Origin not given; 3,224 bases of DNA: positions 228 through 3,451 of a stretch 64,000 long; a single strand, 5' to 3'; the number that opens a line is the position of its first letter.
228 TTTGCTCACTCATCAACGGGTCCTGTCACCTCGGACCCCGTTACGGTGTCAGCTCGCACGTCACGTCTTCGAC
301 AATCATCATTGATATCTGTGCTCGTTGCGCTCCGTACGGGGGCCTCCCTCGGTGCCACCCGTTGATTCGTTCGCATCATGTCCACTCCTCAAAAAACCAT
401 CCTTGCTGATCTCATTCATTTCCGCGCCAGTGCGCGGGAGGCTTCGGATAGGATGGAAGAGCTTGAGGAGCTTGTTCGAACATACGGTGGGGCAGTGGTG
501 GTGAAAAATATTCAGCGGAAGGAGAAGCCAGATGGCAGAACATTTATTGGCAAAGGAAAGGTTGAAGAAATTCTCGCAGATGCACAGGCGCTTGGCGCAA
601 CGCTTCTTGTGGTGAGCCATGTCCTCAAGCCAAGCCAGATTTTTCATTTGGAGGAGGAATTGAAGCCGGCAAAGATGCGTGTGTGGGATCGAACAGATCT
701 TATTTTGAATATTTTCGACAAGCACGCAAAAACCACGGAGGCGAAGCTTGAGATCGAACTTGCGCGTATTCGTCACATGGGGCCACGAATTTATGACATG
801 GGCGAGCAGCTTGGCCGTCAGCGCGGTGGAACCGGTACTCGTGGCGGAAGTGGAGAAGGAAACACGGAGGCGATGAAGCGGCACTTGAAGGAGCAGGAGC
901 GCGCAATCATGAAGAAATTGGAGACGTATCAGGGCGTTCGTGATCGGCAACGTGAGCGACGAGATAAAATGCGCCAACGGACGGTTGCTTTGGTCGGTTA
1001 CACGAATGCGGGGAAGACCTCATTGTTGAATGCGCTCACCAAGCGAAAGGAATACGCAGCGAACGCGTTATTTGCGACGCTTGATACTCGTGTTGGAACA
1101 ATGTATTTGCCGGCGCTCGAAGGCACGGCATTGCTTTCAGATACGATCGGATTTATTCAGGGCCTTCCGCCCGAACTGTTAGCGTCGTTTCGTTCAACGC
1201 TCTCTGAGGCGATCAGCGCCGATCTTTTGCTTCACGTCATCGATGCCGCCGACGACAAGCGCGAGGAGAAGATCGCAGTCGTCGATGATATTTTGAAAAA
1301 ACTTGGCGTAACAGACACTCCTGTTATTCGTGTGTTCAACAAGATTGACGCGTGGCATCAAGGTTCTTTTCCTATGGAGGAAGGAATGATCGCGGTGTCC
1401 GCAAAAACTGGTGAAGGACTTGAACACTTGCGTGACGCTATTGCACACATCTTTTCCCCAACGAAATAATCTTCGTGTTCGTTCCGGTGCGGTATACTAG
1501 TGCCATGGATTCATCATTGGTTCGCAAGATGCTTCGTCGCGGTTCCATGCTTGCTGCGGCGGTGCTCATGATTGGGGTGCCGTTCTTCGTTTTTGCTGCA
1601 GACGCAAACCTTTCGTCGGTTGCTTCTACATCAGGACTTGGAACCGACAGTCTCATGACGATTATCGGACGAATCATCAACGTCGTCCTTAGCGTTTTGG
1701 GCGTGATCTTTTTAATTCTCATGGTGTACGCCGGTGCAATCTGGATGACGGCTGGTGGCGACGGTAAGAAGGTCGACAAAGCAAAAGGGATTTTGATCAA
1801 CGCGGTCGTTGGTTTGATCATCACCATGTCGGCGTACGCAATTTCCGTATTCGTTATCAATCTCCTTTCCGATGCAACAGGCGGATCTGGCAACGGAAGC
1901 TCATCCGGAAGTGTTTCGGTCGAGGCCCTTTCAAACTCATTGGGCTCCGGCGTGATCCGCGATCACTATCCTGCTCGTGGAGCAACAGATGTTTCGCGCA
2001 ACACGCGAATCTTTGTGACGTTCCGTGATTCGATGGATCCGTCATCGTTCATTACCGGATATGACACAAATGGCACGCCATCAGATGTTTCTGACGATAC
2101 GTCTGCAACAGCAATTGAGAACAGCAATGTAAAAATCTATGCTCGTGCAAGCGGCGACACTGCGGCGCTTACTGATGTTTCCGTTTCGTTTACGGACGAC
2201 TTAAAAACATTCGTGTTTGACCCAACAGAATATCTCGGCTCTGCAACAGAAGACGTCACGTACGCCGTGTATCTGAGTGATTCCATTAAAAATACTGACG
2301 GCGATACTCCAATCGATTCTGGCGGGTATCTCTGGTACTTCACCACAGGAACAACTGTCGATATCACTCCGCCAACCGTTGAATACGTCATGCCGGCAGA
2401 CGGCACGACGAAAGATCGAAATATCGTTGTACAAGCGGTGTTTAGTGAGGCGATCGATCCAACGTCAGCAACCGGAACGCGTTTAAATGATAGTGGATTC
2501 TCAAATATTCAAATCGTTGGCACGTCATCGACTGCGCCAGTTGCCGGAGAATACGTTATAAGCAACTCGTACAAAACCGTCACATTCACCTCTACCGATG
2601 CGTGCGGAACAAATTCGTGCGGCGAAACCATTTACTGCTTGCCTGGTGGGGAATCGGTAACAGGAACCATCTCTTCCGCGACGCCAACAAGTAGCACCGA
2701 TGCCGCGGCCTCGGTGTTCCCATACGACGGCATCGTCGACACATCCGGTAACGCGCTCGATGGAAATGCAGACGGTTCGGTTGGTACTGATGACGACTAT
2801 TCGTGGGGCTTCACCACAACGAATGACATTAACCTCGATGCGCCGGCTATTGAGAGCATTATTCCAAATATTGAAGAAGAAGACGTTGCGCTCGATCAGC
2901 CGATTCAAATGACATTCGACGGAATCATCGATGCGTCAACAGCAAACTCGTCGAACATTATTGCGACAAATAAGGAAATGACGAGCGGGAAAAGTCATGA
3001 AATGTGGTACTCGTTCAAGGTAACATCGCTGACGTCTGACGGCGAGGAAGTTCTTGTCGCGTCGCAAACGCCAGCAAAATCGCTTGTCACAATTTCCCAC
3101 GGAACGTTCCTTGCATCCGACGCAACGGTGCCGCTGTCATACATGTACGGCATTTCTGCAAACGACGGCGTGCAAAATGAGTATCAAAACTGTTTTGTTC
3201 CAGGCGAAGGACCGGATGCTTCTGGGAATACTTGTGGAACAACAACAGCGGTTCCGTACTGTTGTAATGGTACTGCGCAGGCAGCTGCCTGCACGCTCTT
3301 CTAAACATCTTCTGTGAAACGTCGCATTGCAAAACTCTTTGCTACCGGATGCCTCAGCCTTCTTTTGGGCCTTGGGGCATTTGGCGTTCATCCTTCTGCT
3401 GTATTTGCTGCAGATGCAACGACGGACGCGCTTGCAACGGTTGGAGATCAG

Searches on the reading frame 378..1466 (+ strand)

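Call 35: search_protein_families(library=pfam, proteins=[window:378-1466:+], max_evalue=0.0001)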
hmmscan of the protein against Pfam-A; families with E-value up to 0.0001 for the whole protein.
window:378-1466:+ (363 aa): 5 families
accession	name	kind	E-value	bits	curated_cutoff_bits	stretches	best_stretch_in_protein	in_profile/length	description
PF13167.11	GTP-bdg_N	-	3.2e-25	89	25.4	1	24-113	2-88/89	GTP-binding GTPase N-terminal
PF01926.29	MMR_HSR1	-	1.9e-19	70.3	21.9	1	202-322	1-113/113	50S ribosome-binding GTPase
PF16360.10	GTP-bdg_M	-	2.4e-17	63.7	29.5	1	116-195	1-79/79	GTP-binding GTPase Middle Region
PF02421.24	FeoB_N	-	6.5e-07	29.4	27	1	202-329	2-121/156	Ferrous iron transport protein B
PF03193.22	RsgA_GTPase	-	4.7e-05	23.7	30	0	178-232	84-138/174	RsgA GTPase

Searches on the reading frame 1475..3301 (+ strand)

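Call 35: search_protein_families(library=pfam, proteins=[window:1475-3301:+], max_evalue=0.0001)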
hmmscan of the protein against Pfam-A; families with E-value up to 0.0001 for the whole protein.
window:1475-3301:+ (609 aa): 2 families
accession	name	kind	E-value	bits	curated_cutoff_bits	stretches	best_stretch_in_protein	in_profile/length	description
PF13205.12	Big_5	-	4.8e-17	63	23.6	1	296-376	1-72/105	Bacterial Ig-like domain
PF18895.5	T4SS_pilin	-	2.6e-07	31.1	26.6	1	57-126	2-70/71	Type IV secretion system pilin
